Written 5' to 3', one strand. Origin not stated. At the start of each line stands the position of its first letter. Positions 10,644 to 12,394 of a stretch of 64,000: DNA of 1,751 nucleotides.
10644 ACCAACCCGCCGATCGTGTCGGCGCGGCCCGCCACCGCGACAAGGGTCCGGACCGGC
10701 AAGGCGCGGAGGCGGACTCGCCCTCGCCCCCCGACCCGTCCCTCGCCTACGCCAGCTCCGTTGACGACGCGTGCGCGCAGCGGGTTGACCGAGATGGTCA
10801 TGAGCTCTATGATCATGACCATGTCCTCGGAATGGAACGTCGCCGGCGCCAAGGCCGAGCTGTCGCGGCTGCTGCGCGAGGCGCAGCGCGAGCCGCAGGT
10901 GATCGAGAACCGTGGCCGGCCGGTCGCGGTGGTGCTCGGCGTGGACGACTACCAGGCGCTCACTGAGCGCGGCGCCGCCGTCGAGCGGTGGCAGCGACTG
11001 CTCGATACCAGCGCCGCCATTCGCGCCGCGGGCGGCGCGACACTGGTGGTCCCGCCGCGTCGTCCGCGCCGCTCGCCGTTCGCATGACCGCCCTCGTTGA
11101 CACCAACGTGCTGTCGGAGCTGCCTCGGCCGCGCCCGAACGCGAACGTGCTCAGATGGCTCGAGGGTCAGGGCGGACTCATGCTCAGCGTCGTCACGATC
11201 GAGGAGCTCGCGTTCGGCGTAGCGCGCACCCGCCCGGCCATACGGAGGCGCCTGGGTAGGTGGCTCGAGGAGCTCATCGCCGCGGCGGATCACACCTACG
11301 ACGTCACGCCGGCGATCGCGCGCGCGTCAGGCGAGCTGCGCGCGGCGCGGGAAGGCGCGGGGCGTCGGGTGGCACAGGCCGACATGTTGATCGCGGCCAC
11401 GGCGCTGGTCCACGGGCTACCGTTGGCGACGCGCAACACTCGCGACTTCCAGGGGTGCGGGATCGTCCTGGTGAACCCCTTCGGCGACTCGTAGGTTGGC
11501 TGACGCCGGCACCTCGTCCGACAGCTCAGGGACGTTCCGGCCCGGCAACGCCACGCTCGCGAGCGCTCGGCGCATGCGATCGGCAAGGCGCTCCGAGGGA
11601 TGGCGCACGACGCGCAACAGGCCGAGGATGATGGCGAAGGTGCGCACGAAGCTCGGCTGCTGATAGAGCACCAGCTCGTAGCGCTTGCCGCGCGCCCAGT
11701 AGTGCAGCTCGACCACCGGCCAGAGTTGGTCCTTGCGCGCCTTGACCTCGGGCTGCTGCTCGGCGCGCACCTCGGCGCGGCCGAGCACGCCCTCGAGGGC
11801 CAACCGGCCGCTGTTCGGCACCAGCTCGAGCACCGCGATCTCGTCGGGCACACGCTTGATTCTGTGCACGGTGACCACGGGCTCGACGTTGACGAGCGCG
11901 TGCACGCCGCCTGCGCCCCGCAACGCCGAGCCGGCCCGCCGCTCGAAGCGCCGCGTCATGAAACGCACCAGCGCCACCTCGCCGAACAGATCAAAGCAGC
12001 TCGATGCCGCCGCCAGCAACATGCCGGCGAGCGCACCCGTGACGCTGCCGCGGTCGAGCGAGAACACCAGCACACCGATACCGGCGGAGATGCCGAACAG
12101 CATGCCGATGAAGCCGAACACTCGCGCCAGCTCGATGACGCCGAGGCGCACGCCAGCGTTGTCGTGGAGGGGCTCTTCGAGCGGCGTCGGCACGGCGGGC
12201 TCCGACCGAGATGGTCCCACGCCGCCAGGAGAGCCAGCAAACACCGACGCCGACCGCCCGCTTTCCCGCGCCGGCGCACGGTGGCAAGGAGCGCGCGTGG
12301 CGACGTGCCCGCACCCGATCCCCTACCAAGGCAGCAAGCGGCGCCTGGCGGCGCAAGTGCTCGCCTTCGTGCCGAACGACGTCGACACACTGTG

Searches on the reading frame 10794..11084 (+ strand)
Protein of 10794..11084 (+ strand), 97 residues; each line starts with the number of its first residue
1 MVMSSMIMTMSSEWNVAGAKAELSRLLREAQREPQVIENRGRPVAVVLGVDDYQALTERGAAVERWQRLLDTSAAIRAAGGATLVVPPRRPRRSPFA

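Call 4: search_protein_families(library=pfam, proteins=[window:10794-11084:+], max_evalue=0.1)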
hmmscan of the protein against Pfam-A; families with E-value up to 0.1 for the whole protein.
window:10794-11084:+ (97 aa): 2 families
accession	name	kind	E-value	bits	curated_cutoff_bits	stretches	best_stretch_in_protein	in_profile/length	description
PF02604.26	PhdYeFM_antitox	-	5e-13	49.1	29.8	1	13-68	3-59/74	Antitoxin Phd_YefM, type II toxin-antitoxin system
PF14258.12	DUF4350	-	0.02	15.6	30.4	1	53-90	13-48/181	Domain of unknown function (DUF4350)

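Call 5: search_protein_families(library=ncbifam, proteins=[window:10794-11084:+], max_evalue=0.1)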
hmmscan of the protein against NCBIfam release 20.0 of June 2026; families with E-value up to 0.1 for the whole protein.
window:10794-11084:+ (97 aa): 1 family
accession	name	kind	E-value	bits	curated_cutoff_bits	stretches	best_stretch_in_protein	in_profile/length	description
TIGR01552.1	phd_fam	subfamily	1.8e-10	40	20.8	1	14-61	2-50/53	type II toxin-antitoxin system prevent-host-death family antitoxin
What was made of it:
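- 10821..11087 (+): Phd/YefM-family antitoxin (88 aa from ATG 10821; alternative start at 10794). PF02604 5e-13, TIGR01552 1.8e-10 (calls 4, 5).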

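Call 66: search_protein_families(library=padloc, proteins=[window:10821-11084:+], max_evalue=0.01)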
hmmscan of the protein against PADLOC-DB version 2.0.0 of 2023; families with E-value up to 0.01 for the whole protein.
window:10821-11084:+ (88 aa): 0 families

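Call 84: search_protein_families(library=phrogs, proteins=[window:10821-11084:+], max_evalue=0.001)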
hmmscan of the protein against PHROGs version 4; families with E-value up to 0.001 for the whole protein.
window:10821-11084:+ (88 aa): 1 family
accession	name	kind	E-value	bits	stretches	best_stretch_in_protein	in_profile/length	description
phrog_2268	-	moron, auxiliary metabolic gene and host takeover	3.2e-06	28.2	1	7-53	7-53/84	antitoxin from a toxin-antitoxin system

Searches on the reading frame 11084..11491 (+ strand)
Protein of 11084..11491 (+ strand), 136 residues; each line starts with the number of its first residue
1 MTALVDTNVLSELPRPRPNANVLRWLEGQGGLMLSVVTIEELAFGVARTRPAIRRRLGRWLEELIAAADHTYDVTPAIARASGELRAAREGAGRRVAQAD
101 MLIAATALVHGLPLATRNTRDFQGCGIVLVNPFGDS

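Call 4: search_protein_families(library=pfam, proteins=[window:11084-11491:+], max_evalue=0.1)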
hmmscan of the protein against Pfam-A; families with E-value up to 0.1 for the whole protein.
window:11084-11491:+ (136 aa): 1 family
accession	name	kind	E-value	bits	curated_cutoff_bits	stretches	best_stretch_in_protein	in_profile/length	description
PF01850.27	PIN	-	2.4e-17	64.1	23.6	1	4-120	2-113/120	PIN domain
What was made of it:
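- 11084..11494 (+): PIN-domain VapC-type toxin, 136 aa, with acidic residues D6, E42, D100 and D121 present. PF01850 2.4e-17 (call 4).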

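Call 5: search_protein_families(library=ncbifam, proteins=[window:11084-11491:+], max_evalue=0.1)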
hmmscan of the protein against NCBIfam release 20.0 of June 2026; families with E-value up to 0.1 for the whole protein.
window:11084-11491:+ (136 aa): 3 families
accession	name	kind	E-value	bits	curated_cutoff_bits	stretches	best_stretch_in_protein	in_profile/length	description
NF047863.1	VapCLeptosp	equivalog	6.1e-12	46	140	1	4-123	2-119/130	type II toxin-antitoxin system tRNA(fMet)-specific endonuclease VapC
NF010285.0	PRK13725.1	subfamily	7.3e-07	29.2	143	1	4-125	5-123/132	tRNA(fMet)-specific endonuclease VapC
NF047959.1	TA_toxin_VapC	equivalog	7.5e-05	22.8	80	1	4-123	2-117/125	type II toxin-antitoxin system VapC family toxin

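Call 66: search_protein_families(library=padloc, proteins=[window:11084-11491:+], max_evalue=0.01)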
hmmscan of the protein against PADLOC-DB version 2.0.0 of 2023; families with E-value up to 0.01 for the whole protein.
window:11084-11491:+ (136 aa): 0 families

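Call 84: search_protein_families(library=phrogs, proteins=[window:11084-11491:+], max_evalue=0.001)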
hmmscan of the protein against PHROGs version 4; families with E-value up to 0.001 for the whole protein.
window:11084-11491:+ (136 aa): 1 family
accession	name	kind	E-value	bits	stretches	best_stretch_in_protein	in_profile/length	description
phrog_13721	-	unknown function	1.7e-23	84.5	1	4-132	5-133/136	-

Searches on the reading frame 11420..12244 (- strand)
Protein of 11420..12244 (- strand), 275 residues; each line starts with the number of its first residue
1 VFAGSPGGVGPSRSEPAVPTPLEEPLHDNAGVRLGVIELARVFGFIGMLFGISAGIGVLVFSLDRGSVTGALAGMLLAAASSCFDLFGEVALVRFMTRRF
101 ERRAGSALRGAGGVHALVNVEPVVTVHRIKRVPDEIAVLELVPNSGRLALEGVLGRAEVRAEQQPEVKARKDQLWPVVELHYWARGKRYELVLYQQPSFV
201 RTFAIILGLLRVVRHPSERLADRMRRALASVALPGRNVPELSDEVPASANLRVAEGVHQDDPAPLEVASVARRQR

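Call 4: search_protein_families(library=pfam, proteins=[window:11420-12244:-], max_evalue=0.1)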
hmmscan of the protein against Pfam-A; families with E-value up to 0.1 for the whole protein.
window:11420-12244:- (275 aa): 0 families

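Call 5: search_protein_families(library=ncbifam, proteins=[window:11420-12244:-], max_evalue=0.1)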
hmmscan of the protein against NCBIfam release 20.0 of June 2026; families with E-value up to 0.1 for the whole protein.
window:11420-12244:- (275 aa): 0 families

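Call 33: find_homologous_proteins(query=window:11420-12244:-)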
Query window:11420-12244:- (275 aa): 13 proteins with E <= 0.001 among 8000 candidates.
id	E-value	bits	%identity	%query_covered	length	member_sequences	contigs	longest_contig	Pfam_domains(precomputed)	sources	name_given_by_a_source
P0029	3.6e-160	550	100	94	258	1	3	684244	-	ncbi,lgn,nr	ncbi:MAG: hypothetical protein HYS27_01040 [Deltaproteobacteria bacterium]|nr:hypothetical protein [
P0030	4.7e-124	431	87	85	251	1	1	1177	-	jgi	jgi:hypothetical protein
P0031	7.2e-101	355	75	81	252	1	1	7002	-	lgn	-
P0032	1.2e-94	335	70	81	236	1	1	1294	-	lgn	-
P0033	3.1e-94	334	70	83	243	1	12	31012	-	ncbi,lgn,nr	ncbi:MAG: hypothetical protein IT383_15005 [Deltaproteobacteria bacterium]|nr:hypothetical protein [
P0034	1.4e-88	315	68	82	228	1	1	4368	-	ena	-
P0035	5.2e-88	313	66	82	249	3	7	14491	-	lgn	-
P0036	1.3e-84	302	65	85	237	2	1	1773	-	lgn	-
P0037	1.9e-79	285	62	83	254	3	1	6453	-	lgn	-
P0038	1.5e-77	279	60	81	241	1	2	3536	-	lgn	-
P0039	4.5e-77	277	61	84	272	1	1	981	-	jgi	jgi:plasmid stabilization system protein ParE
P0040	2.6e-70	255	63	75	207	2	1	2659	-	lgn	-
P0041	1.6e-59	220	74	52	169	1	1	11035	-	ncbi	-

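Call 34: find_encoding_contigs(protein=P0033, flank=10000, max_places=2)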
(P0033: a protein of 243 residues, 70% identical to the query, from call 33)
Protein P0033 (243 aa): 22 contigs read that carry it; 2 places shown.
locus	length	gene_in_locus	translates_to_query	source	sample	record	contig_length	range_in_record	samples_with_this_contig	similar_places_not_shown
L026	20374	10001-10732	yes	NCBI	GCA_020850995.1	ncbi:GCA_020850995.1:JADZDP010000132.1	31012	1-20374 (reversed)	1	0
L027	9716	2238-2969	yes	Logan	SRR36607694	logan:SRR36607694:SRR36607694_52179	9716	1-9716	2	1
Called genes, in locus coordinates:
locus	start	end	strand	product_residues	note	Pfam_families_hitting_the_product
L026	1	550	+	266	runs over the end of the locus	PF01226:Form_Nir_trans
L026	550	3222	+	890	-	PF00111:Fer2 (weak), PF13510:Fer2_4, PF22117:Fer4_Nqo3 (weak), PF04879:Molybdop_Fe4S4, PF00384:Molybdopterin, PF01568:Molydop_binding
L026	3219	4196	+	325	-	PF00294:PfkB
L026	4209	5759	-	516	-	PF01546:Peptidase_M20 (weak)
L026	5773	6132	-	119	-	PF18911:PKD_4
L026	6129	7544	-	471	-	-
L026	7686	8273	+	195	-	-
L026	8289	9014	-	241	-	PF20772:TACO1_YebC_N, PF01709:Transcrip_reg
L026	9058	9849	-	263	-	PF02086:MethyltransfD12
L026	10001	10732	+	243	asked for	-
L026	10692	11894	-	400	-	PF00155:Aminotran_1_2 (weak), PF00266:Aminotran_5, PF01041:DegT_DnrJ_EryC1, PF01053:Cys_Met_Meta_PP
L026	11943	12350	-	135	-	PF00903:Glyoxalase, PF12681:Glyoxalase_2 (weak), PF18029:Glyoxalase_6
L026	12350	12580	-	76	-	PF09723:Zn_ribbon_8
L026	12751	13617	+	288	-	PF01553:Acyltransferase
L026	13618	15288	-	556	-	PF13948:DUF4215 (weak)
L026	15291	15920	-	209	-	-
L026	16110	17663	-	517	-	-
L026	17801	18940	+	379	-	PF00266:Aminotran_5, PF01212:Beta_elim_lyase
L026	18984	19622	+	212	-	-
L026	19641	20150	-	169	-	PF00691:OmpA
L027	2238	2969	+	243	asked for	-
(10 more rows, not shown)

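Call 35: find_encoding_contigs(protein=P0035, flank=10000, max_places=2)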
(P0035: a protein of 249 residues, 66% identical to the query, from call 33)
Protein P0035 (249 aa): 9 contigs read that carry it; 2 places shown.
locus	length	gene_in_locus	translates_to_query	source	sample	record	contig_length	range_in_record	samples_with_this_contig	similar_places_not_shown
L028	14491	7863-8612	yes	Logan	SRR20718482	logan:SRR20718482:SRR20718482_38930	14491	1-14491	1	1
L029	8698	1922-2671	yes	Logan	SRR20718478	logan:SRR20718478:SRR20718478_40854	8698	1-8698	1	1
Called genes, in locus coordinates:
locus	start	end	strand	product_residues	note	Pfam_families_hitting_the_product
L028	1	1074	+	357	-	?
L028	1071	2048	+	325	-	PF00294:PfkB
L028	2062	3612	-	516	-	-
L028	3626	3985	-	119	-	PF18911:PKD_4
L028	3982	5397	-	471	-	-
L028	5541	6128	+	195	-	-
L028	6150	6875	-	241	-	PF20772:TACO1_YebC_N, PF01709:Transcrip_reg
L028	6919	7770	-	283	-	PF02086:MethyltransfD12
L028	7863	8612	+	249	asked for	-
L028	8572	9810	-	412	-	PF00266:Aminotran_5, PF01041:DegT_DnrJ_EryC1 (weak), PF01053:Cys_Met_Meta_PP (weak)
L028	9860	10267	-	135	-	PF00903:Glyoxalase, PF12681:Glyoxalase_2 (weak), PF18029:Glyoxalase_6 (weak)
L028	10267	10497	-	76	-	PF09723:Zn_ribbon_8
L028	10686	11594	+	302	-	PF01553:Acyltransferase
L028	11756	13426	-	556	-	PF13948:DUF4215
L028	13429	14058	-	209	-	-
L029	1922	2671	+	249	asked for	-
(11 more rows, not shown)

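Call 36: find_encoding_contigs(protein=P0031, flank=10000, max_places=2)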
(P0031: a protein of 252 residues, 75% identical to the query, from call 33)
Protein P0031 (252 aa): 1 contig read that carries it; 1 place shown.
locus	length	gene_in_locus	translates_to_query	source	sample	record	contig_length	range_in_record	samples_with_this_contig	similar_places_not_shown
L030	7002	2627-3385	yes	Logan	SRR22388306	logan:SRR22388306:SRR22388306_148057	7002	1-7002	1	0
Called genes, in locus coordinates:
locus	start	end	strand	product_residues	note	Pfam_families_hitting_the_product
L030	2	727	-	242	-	?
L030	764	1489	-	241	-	PF20772:TACO1_YebC_N, PF01709:Transcrip_reg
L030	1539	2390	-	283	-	PF02086:MethyltransfD12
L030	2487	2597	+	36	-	-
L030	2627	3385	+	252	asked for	-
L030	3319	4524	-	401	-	PF00266:Aminotran_5, PF01053:Cys_Met_Meta_PP (weak)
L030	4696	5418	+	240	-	-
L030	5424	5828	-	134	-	PF00903:Glyoxalase (weak), PF12681:Glyoxalase_2 (weak), PF18029:Glyoxalase_6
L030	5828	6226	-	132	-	PF09723:Zn_ribbon_8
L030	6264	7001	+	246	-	?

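Call 62: find_encoding_contigs(protein=P0041, flank=8000, max_places=2)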
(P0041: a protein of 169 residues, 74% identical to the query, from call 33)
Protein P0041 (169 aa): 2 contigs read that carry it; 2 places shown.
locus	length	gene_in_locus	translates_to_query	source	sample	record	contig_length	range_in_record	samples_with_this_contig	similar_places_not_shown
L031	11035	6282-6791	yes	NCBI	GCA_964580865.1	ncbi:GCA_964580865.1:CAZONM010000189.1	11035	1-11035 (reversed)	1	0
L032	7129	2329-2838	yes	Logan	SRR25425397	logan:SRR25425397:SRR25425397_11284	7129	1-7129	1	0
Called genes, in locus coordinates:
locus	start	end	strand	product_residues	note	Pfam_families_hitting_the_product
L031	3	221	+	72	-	?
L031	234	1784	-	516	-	PF01546:Peptidase_M20 (faint)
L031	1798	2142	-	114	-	PF18911:PKD_4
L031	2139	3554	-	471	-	-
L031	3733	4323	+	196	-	-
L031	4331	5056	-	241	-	PF20772:TACO1_YebC_N, PF01709:Transcrip_reg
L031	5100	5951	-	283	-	PF02086:MethyltransfD12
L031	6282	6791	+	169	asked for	-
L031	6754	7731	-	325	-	PF00266:Aminotran_5, PF00155:Aminotran_1_2 (weak), PF01053:Cys_Met_Meta_PP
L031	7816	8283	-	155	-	PF00903:Glyoxalase (weak), PF18029:Glyoxalase_6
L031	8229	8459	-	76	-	PF09723:Zn_ribbon_8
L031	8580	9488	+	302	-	PF01553:Acyltransferase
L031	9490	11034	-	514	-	?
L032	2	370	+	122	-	?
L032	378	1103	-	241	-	PF20772:TACO1_YebC_N, PF01709:Transcrip_reg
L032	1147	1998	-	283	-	PF02086:MethyltransfD12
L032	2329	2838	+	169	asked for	-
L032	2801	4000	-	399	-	PF00266:Aminotran_5, PF00155:Aminotran_1_2 (faint), PF01053:Cys_Met_Meta_PP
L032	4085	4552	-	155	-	PF00903:Glyoxalase (weak), PF18029:Glyoxalase_6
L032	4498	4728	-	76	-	PF09723:Zn_ribbon_8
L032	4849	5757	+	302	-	PF01553:Acyltransferase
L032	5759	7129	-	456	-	?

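Call 63: find_encoding_contigs(protein=P0037, flank=8000, max_places=2)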
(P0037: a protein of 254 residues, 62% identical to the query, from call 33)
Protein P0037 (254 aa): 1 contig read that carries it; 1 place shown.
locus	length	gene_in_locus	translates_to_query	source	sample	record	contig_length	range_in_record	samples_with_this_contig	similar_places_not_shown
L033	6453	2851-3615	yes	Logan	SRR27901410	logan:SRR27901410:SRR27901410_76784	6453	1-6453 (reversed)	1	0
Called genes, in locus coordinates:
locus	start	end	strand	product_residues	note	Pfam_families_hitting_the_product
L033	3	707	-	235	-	?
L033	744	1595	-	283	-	PF02086:MethyltransfD12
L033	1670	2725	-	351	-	-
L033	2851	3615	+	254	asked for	-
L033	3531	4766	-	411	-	PF00266:Aminotran_5, PF01053:Cys_Met_Meta_PP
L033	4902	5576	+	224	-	-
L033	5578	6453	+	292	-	?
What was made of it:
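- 11417..12193 (-): Lineage-restricted two-TM membrane protein (258 aa). Core gene, NOT part of the insert; only its variable C-terminal tail runs into inserted DNA. Same position in six relatives (calls 34-36, 62, 63).
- Gene order yebC-MTase-mem-AT is seen in six distinct relatives (calls 34-36, 62, 63). One relative (L033) has an extra unannotated 351-aa gene next to it (call 63).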

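Call 65: search_solved_structures(query=A6, max_evalue=10)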
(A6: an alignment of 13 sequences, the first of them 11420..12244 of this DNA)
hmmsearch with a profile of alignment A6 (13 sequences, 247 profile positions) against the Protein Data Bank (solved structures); distinct sequences matched with E-value up to 10: 1.
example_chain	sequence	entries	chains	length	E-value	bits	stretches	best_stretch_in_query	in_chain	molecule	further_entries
5myj_BV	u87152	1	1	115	0.28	13.4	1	94-146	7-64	50S ribosomal protein L22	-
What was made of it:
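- Tried and rejected: Pfam and a PDB profile search gave no hits (calls 4, 65).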

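Call 66: search_protein_families(library=padloc, proteins=[window:11420-12193:-], max_evalue=0.01)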
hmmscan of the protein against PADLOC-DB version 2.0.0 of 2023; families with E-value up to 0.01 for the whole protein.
window:11420-12193:- (258 aa): 0 families

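Call 67: search_protein_families(library=padloc, proteins=[L033:1670-2725:-], max_evalue=0.1)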
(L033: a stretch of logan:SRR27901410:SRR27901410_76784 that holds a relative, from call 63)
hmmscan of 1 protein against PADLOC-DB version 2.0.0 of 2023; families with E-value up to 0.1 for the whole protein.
L033:1670-2725:- (351 aa): 0 families

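Call 68: search_protein_families(library=pfam, proteins=[L033:1670-2725:-], max_evalue=0.1)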
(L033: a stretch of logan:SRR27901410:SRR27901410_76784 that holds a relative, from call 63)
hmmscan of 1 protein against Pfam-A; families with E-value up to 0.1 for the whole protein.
L033:1670-2725:- (351 aa): 1 family
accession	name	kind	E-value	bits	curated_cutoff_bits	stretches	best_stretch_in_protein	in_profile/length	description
PF07521.17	RMMBL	-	0.057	13.9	21.6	0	146-167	35-56/63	Zn-dependent metallo-hydrolase RNA specificity domain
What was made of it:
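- The 351-aa gene has no nuclease or defence match (calls 67, 68).
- Tried and rejected: The 351-aa gene had no nuclease or defence match (calls 67, 68).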

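Call 84: search_protein_families(library=phrogs, proteins=[window:11420-12193:-], max_evalue=0.001)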
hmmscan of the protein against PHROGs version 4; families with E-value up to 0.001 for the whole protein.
window:11420-12193:- (258 aa): 0 families
